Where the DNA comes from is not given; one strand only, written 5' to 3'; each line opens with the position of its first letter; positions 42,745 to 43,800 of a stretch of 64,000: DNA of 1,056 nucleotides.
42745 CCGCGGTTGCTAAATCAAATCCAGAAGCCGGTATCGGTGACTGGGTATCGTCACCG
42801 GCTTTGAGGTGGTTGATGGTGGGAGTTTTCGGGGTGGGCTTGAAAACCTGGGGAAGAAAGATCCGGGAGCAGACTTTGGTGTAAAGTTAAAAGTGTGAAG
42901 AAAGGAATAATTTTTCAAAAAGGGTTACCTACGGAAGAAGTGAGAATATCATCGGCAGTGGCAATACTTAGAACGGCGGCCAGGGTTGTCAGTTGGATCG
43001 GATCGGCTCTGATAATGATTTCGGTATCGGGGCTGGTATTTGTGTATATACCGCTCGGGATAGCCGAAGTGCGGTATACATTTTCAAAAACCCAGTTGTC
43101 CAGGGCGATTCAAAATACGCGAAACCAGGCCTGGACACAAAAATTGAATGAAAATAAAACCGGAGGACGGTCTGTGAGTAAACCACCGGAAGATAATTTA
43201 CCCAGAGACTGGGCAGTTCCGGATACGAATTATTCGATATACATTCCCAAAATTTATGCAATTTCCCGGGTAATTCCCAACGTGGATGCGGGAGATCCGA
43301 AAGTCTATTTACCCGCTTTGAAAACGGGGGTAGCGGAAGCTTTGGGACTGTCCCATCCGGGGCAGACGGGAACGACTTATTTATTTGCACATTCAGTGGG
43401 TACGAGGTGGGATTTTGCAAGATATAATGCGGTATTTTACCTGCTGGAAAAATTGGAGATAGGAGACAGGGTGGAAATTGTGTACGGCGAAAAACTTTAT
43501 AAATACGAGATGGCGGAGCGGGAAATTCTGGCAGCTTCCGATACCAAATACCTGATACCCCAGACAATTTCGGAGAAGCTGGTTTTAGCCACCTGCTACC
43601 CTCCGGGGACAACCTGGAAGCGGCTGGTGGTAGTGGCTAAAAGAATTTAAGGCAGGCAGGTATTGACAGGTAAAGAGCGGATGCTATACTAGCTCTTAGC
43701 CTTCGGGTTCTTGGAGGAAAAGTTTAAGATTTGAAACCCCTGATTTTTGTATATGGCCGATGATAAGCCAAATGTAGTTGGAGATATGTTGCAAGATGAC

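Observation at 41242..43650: Sortase with two adjacent secreted substrates carrying a shared non-canonical sorting signal ASASAV[SA]K[MS]NP[DE][TA]G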

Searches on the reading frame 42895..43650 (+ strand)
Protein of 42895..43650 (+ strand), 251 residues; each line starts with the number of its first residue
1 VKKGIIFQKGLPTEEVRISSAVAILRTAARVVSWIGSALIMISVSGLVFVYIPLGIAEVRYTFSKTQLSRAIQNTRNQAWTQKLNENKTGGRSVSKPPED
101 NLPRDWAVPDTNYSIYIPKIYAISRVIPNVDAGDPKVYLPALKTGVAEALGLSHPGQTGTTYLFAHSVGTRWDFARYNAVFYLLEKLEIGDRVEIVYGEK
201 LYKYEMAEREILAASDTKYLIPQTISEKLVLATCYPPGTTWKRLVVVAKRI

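Call 3: search_protein_families(library=pfam, proteins=[window:42895-43650:+], max_evalue=1)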
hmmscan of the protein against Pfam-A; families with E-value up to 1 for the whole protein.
window:42895-43650:+ (251 aa): 2 families
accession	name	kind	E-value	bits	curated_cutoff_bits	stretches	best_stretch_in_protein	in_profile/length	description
PF04203.18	Sortase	-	8.9e-17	61.5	26.6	1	115-250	1-124/125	Sortase domain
PF01614.24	IclR_C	-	0.2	11.6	24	1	62-97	96-132/174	Bacterial transcriptional regulator IclR C-terminal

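Call 4: search_protein_families(library=ncbifam, proteins=[window:42895-43650:+], max_evalue=1)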
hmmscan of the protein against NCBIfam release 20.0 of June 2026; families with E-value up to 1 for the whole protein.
window:42895-43650:+ (251 aa): 7 families
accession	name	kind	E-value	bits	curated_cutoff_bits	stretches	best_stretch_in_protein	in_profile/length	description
NF058671.1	sortase_SrtD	exception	1.6e-12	47.5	140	1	50-246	4-183/187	class D sortase, LPxTATN-specific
TIGR01076.1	sortase_fam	subfamily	2.4e-11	43.6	39.35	1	127-251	5-128/136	sortase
NF033746.1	class_D_sortase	subfamily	6.6e-11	42.2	165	1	141-250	32-133/135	class D sortase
NF033745.1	class_C_sortase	subfamily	1.3e-09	38.1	160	1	176-250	146-220/220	class C sortase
NF033747.1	class_E_sortase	subfamily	3.6e-05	23.7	160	1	34-249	3-204/211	class E sortase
TIGR03784.1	marine_sortase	equivalog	3.7e-05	23.4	158.25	1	180-237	102-159/174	class GN sortase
NF033748.1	class_F_sortase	subfamily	0.00098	18.8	166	1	114-197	13-93/155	class F sortase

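Call 7: find_encoding_contigs(protein=window:42895-43650:+, flank=10000, max_places=6)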
Protein window:42895-43650:+ (251 aa): no gene with exactly this product is on record in the collection.

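Call 9: find_homologous_proteins(query=window:42895-43650:+)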
Query window:42895-43650:+ (251 aa): 764 proteins with E <= 0.001 among 1555 candidates; the best 120 are listed.
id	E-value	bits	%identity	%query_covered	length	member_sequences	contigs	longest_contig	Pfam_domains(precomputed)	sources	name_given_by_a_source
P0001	2.9e-162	556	100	100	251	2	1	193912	PF04203.19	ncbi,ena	-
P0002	3.1e-134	464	83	98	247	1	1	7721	PF04203.19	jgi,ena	jgi:LPXTG-site transpeptidase (sortase) family protein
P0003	8.4e-128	443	85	92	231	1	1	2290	PF04203.19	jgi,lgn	-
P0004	1.4e-118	412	71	100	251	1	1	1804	PF04203.19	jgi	jgi:LPXTG-site transpeptidase (sortase) family protein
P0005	2.5e-104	366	65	100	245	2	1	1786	PF04203.19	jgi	jgi:LPXTG-site transpeptidase (sortase) family protein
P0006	3.5e-103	362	66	100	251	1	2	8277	PF04203.19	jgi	jgi:LPXTG-site transpeptidase (sortase) family protein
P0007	2.5e-102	359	67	100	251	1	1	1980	PF04203.19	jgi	jgi:LPXTG-site transpeptidase (sortase) family protein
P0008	2.7e-101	356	64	100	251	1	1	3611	PF04203.19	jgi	jgi:LPXTG-site transpeptidase (sortase) family protein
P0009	2.3e-99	350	62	100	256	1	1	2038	PF04203.19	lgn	-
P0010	7.6e-98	345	63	100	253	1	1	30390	PF04203.19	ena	-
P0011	3.3e-95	336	61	100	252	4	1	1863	PF04203.19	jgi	-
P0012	3.4e-95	336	62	100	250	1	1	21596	PF04203.19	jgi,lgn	jgi:LPXTG-site transpeptidase (sortase) family protein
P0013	4.5e-95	336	60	100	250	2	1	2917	PF04203.19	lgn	-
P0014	1.1e-94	334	60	100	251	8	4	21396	PF04203.19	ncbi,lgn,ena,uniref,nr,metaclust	ncbi:hypothetical protein A2397_03990 [Candidatus Amesbacteria bacterium RIFOXYB1_FULL_44_23]|uniref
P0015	7.2e-94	332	89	67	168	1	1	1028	PF04203.19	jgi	jgi:LPXTG-site transpeptidase (sortase) family protein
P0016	8.2e-94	331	63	98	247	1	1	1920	PF04203.19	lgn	-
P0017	1.2e-93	331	62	100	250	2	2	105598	PF04203.19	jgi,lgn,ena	jgi:LPXTG-site transpeptidase (sortase) family protein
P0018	2.8e-92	326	61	100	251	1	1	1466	PF04203.19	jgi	jgi:LPXTG-site transpeptidase (sortase) family protein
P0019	1.8e-90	321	59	100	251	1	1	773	PF04203.19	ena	-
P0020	2.4e-90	320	58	100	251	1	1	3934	PF04203.19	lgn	-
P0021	2.3e-89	317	59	100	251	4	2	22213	PF04203.19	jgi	jgi:sortase A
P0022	5.9e-89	316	61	100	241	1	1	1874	PF04203.19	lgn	-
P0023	1.1e-88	315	58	100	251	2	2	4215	PF04203.19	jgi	jgi:LPXTG-site transpeptidase (sortase) family protein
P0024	4.2e-88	313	62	94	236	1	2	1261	PF04203.19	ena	-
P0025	1.2e-87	311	57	100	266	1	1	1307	PF04203.19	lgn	-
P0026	5.0e-87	309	65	88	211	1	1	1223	PF04203.19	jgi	jgi:LPXTG-site transpeptidase (sortase) family protein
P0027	2.0e-86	307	58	100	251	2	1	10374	PF04203.19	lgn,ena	-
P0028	4.0e-86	306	57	100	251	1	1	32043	PF04203.19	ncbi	-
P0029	4.8e-86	306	60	96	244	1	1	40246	PF04203.19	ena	-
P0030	5.2e-86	306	57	100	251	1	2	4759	PF04203.19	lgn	-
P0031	1.6e-85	304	57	100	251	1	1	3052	PF04203.19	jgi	jgi:LPXTG-site transpeptidase (sortase) family protein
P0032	4.7e-78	280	55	100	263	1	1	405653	PF04203.19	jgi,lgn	-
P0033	2.9e-76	274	53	100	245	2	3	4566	PF04203.19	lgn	-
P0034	4.7e-76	273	53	100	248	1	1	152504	PF04203.19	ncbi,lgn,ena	-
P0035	1.2e-75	272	54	100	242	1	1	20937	PF04203.19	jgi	jgi:LPXTG-site transpeptidase (sortase) family protein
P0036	2.7e-75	271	54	100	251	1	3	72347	PF04203.19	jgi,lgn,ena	jgi:LPXTG-site transpeptidase (sortase) family protein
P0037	3.4e-75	270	52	100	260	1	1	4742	PF04203.19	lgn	-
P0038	1.4e-74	268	55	99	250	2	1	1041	PF04203.19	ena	-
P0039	1.7e-74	268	60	88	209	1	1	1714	PF04203.19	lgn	-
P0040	9.3e-73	262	52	94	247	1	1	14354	PF04203.19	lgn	-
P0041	9.1e-72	259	49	100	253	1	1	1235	PF04203.19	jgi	jgi:LPXTG-site transpeptidase (sortase) family protein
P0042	1.0e-71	259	52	99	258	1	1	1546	PF04203.19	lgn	-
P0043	1.2e-71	259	52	100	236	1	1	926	PF04203.19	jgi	jgi:LPXTG-site transpeptidase (sortase) family protein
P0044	1.3e-71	259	53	100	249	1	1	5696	PF04203.19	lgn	-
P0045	4.4e-71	257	48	100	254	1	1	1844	PF04203.19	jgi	jgi:LPXTG-site transpeptidase (sortase) family protein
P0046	1.0e-70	256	53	99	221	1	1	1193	PF04203.19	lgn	-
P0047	1.3e-70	255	52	98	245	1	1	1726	PF04203.19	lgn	-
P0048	1.6e-70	255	50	99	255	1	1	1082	PF04203.19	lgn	-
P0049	1.6e-70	255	49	100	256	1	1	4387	PF04203.19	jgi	jgi:LPXTG-site transpeptidase (sortase) family protein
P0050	8.9e-70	253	54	100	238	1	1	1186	PF04203.19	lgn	-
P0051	1.4e-69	252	55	90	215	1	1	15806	PF04203.19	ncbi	-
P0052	2.3e-69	251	56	90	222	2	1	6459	PF04203.19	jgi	-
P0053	1.9e-68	248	50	100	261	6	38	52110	PF04203.19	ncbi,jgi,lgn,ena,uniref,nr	ncbi:hypothetical protein A2972_02835 [Candidatus Amesbacteria bacterium RIFCSPLOWO2_01_FULL_47_33]|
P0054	2.0e-68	248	54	100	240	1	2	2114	PF04203.19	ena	-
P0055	4.0e-68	247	50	100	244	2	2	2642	PF04203.19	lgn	-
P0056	9.8e-68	246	52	100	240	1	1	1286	PF04203.19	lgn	-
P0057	1.7e-67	245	48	100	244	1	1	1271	PF04203.19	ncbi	-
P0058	2.1e-67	245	49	100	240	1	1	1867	PF04203.19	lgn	-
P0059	3.0e-67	244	49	100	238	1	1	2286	PF04203.19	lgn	-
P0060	4.7e-67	244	57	84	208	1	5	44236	PF04203.19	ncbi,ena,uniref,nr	ncbi:hypothetical protein A3E17_01060 [Candidatus Amesbacteria bacterium RIFCSPHIGHO2_12_FULL_48_14]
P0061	6.3e-67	243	57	84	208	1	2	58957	PF04203.19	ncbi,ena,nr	ncbi:hypothetical protein A3H89_03435 [Candidatus Amesbacteria bacterium RIFCSPLOWO2_02_FULL_48_11]|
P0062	7.9e-67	243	52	99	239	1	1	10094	PF04203.19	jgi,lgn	-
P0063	8.3e-67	243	50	100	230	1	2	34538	PF04203.19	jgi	jgi:LPXTG-site transpeptidase (sortase) family protein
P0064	8.5e-67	243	57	84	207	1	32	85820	PF04203.19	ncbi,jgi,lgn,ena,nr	ncbi:hypothetical protein A3C34_00765 [Candidatus Amesbacteria bacterium RIFCSPHIGHO2_02_FULL_48_21]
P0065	1.1e-66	243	57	84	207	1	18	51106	PF04203.19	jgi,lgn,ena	-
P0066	1.2e-66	242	51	100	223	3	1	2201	PF04203.19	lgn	-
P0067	1.8e-66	242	50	99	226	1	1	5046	PF04203.19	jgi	-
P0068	2.1e-66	242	51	100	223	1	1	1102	PF04203.19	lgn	-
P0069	2.2e-66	242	57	84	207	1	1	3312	PF04203.19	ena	-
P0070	2.2e-66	242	57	84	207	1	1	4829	PF04203.19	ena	-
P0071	3.4e-66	241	51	100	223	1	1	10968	PF04203.19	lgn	-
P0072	3.6e-66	241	51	100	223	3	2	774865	PF04203.19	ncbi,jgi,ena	-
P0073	3.8e-66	241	57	85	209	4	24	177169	PF04203.19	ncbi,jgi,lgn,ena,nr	ncbi:MAG: secreted enzyme, sortase [Candidatus Amesbacteria bacterium GW2011_GWB1_47_19]|nr:MAG: sec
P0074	7.1e-66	240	51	99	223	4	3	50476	PF04203.19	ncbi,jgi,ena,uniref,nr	ncbi:MAG: sortase family protein [Candidatus Amesbacteria bacterium GW2011_GWA2_42_12]|uniref:Sortas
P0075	1.3e-65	239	50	100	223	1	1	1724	PF04203.19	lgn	-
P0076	1.4e-65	239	52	99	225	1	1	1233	PF04203.19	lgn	-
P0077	1.7e-65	239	50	100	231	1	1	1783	PF04203.19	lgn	-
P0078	2.0e-65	238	56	86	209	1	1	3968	PF04203.19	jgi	jgi:sortase A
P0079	2.2e-65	238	50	100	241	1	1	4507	PF04203.19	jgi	jgi:LPXTG-site transpeptidase (sortase) family protein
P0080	1.0e-64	236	51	100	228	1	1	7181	PF04203.19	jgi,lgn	-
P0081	1.3e-64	236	50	100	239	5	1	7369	PF04203.19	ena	-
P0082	2.3e-64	235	54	91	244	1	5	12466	PF04203.19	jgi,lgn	jgi:LPXTG-site transpeptidase (sortase) family protein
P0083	2.3e-64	235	50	100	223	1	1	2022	PF04203.19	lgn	-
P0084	4.2e-64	234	48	100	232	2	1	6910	PF04203.19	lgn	-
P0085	5.1e-64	234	51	99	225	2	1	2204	PF04203.19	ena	-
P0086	5.1e-64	234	49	99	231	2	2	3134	PF04203.19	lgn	-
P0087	5.9e-64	234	49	100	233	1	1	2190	PF04203.19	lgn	-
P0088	6.2e-64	234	49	100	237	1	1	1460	PF04203.19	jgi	jgi:LPXTG-site transpeptidase (sortase) family protein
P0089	1.3e-63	232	47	100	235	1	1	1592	PF04203.19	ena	-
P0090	2.2e-63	232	48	100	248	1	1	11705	PF04203.19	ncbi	-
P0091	2.7e-63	231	47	100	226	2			PF04203.19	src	-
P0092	3.2e-63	231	49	100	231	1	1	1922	PF04203.19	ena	-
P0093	4.3e-63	231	47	100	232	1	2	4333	PF04203.19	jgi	jgi:LPXTG-site transpeptidase (sortase) family protein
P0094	6.9e-63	230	51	99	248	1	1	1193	PF04203.19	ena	-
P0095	7.0e-63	230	52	92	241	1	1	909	PF04203.19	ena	-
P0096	7.6e-63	230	49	100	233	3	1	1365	PF04203.19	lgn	-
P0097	1.1e-62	229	49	100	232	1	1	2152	PF04203.19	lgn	-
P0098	1.3e-62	229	48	100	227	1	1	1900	PF04203.19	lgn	-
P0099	3.2e-62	228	52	88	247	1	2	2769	PF04203.19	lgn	-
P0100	4.4e-62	228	46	100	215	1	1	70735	PF04203.19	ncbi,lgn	-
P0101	7.8e-62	227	67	59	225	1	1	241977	PF04203.19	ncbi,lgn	-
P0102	8.8e-62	227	51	94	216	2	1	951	PF04203.19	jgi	jgi:LPXTG-site transpeptidase (sortase) family protein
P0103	9.5e-62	226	50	98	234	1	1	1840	PF04203.19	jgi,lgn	jgi:LPXTG-site transpeptidase (sortase) family protein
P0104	1.3e-61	226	47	100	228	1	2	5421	PF04203.19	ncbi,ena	-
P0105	1.6e-61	226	49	100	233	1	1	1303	PF04203.19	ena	-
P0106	1.8e-61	225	47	100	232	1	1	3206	PF04203.19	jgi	jgi:LPXTG-site transpeptidase (sortase) family protein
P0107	2.5e-61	225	48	100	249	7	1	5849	PF04203.19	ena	-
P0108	3.2e-61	225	48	98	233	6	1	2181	PF04203.19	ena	-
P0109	6.7e-61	224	47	100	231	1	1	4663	PF04203.19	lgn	-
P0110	1.2e-60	223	47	99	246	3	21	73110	PF04203.19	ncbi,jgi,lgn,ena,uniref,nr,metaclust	ncbi:hypothetical protein A2899_05140 [Candidatus Amesbacteria bacterium RIFCSPLOWO2_01_FULL_49_25]|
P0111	1.2e-60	223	49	99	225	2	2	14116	PF04203.19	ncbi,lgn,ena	ncbi:MAG: sortase [Patescibacteria group bacterium]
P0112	2.1e-60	222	46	100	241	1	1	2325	PF04203.19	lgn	-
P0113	3.6e-60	221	44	99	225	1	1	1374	PF04203.19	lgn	-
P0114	6.1e-60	221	48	100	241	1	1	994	PF04203.19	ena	-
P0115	6.5e-60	220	49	100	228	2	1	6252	PF04203.19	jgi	-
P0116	6.8e-60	220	47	100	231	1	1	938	PF04203.19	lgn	-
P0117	6.8e-60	220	48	99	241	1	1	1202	PF04203.19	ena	-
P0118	9.5e-60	220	47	98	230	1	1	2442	PF04203.19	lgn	-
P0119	1.3e-59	219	46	100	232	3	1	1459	PF04203.19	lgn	-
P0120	2.0e-59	219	47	100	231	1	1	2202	PF04203.19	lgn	-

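Call 11: find_related_loci(query=A1, collection=genome_contigs, flank=6000)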
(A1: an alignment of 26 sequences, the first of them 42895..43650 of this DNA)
Query A1 (251 aa) in genome_contigs; peptide patterns used: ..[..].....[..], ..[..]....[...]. (x = any residue, [..] = any of these).
360 stretches matched a pattern; 289 encode a relative of the query (tblastn E <= 1e-3); the best 80 are kept; 80 distinct loci.
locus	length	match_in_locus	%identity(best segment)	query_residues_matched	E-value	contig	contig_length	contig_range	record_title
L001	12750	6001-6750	60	1-251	2e-96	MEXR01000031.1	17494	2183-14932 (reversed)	MAG: Candidatus Amesbacteria bacterium RIFOXYB1_FULL_44_23 rifoxyb1_full_scaffold_3287, whole genome shotgun sequence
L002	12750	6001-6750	57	1-251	4e-92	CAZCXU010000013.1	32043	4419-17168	MAG TPA_asm: uncultured Gammaproteobacteria bacterium isolate SRP170004_co1_29 genome assembly, contig: NODE_1950_length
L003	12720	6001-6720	53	1-251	1e-82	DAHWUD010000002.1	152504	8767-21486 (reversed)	MAG TPA_asm: Candidatus Amesbacteria bacterium isolate clean1528 NODE_2_length_152504_cov_61.873152, whole genome shotgu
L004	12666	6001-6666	56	25-251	5e-75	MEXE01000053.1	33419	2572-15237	MAG: Candidatus Amesbacteria bacterium RBG_19FT_COMBO_48_16 rbg_19ft_combo_scaffold_884, whole genome shotgun sequence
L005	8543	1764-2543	50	1-251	4e-75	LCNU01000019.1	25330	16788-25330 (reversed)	MAG: Candidatus Amesbacteria bacterium GW2011_GWC1_47_15 UX86_C0019, whole genome shotgun sequence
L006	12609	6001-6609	57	37-249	9e-72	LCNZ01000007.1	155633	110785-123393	MAG: Candidatus Amesbacteria bacterium GW2011_GWB1_47_19 UX91_C0007, whole genome shotgun sequence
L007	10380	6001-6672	49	3-251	1e-69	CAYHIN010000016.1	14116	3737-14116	MAG TPA_asm: uncultured Gammaproteobacteria bacterium isolate ERP119705_co13_445 genome assembly, contig: NODE_5402_leng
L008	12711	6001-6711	47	1-249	1e-67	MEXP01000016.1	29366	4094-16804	MAG: Candidatus Amesbacteria bacterium RIFCSPLOWO2_01_FULL_49_25 rifcsplowo2_01_scaffold_3494, whole genome shotgun sequ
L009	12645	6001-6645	45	1-251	1e-66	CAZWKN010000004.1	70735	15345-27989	MAG TPA_asm: uncultured Gammaproteobacteria bacterium isolate SRP192515_co1_359 genome assembly, contig: NODE_228_length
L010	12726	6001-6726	47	1-248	2e-66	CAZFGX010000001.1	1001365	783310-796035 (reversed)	MAG TPA_asm: uncultured Gammaproteobacteria bacterium isolate SRP342105_co1_501 genome assembly, contig: NODE_2_length_1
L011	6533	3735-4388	48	15-251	5e-61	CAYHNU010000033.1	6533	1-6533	MAG TPA_asm: uncultured Gammaproteobacteria bacterium isolate ERP119705_co13_425 genome assembly, contig: NODE_14792_len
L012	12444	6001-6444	67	103-250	6e-61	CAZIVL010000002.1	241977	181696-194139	MAG TPA_asm: uncultured Gammaproteobacteria bacterium isolate SRP342105_co1_60 genome assembly, contig: NODE_42_length_2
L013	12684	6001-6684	45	1-251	2e-60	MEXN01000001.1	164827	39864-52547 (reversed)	MAG: Candidatus Amesbacteria bacterium RIFCSPLOWO2_01_FULL_48_25 rifcsplowo2_01_scaffold_1131, whole genome shotgun sequ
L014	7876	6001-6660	45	3-249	9e-58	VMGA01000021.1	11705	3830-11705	MAG: Microgenomates group bacterium Gr01-1014_16 G01um101416_scaffold_1827, whole genome shotgun sequence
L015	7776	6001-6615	45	11-250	9e-54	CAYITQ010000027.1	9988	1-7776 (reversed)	MAG TPA_asm: uncultured Gammaproteobacteria bacterium isolate ERP119705_co3_801 genome assembly, contig: NODE_8299_lengt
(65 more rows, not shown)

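Call 21: search_solved_structures(query=A1, max_evalue=0.001, show_alignments=1)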
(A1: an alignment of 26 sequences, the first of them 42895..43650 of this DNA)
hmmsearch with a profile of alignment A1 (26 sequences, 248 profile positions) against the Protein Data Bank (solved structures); distinct sequences matched with E-value up to 0.001: 27.
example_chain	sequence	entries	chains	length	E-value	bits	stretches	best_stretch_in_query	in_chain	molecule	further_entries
5k9a_A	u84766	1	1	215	1e-07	35.1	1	177-248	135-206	Putative fimbrial associated sortase-like protein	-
6bwe_A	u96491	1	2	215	1e-07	35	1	177-248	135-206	Putative fimbrial associated sortase-like protein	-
9m4u_B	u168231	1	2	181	1.5e-06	31.2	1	173-246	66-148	Peptidase C60, sortase A and B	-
9iok_A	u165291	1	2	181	1.5e-06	31.2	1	173-246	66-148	Peptidase C60, sortase A and B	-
9m5j_B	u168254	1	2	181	1.6e-06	31.1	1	173-246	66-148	Peptidase C60, sortase A and B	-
9m5i_B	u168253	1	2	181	1.6e-06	31.1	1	173-246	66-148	Peptidase C60, sortase A and B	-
9iv0_A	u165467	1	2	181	1.6e-06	31.1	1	173-246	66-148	Peptidase C60, sortase A and B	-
8t28_A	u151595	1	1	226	5.4e-06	29.4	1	177-247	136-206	Class C sortase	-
24rr_A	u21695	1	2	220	6.7e-06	29.1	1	178-248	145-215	Ebp pilus assembly class C sortase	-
4d70_A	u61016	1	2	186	8.7e-06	28.7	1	136-245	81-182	SORTASE FAMILY PROTEIN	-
7d6p_A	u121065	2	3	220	8.7e-06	28.7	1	138-247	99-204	Sortase family protein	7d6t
6ixz_A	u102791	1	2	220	9.3e-06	28.6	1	138-247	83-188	Sortase family protein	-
4d7w_A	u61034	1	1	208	1e-05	28.5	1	178-248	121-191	SORTASE FAMILY PROTEIN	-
2ln7_A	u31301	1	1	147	2.5e-05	27.2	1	176-233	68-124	LPXTG-site transpeptidase family protein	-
7f87_A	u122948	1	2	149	3.1e-05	26.9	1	178-235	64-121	Class A sortase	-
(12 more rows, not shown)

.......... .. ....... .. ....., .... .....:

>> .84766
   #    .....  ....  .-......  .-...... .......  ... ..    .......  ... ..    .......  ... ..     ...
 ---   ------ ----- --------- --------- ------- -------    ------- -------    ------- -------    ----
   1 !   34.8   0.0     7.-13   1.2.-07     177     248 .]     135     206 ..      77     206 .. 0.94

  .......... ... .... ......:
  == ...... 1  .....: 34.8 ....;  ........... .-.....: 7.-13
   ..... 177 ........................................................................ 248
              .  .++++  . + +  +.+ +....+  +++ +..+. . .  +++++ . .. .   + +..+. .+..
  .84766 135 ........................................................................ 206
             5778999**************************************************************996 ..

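Call 57: search_protein_families(library=ncbifam, alignment_id=A1, max_evalue=0.01)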
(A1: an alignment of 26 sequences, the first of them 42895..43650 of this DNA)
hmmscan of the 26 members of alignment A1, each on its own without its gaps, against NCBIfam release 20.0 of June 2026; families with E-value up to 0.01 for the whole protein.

A. member 1, window:42895-43650:+ (251 aa): 7 families
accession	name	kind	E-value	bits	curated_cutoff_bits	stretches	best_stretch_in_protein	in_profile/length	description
NF058671.1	sortase_SrtD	exception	1.6e-12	47.5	140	1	50-246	4-183/187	class D sortase, LPxTATN-specific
TIGR01076.1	sortase_fam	subfamily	2.4e-11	43.6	39.35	1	127-251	5-128/136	sortase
NF033746.1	class_D_sortase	subfamily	6.6e-11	42.2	165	1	141-250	32-133/135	class D sortase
NF033745.1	class_C_sortase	subfamily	1.3e-09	38.1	160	1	176-250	146-220/220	class C sortase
NF033747.1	class_E_sortase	subfamily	3.6e-05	23.7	160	1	34-249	3-204/211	class E sortase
TIGR03784.1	marine_sortase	equivalog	3.7e-05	23.4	158.25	1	180-237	102-159/174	class GN sortase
NF033748.1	class_F_sortase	subfamily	0.00098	18.8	166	1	114-197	13-93/155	class F sortase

B. families by the number of members that match (of 26 scanned): 8 families
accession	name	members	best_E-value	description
NF058671.1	sortase_SrtD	26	1.8e-15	class D sortase, LPxTATN-specific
TIGR01076.1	sortase_fam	26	1.9e-15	sortase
NF033745.1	class_C_sortase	26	1.1e-14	class C sortase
NF033746.1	class_D_sortase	26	2.1e-14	class D sortase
TIGR03784.1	marine_sortase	26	1e-07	class GN sortase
NF033747.1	class_E_sortase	25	2e-08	class E sortase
NF033748.1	class_F_sortase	25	5.5e-06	class F sortase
NF053836.1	sortase_YLP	2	0.0023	putative sortase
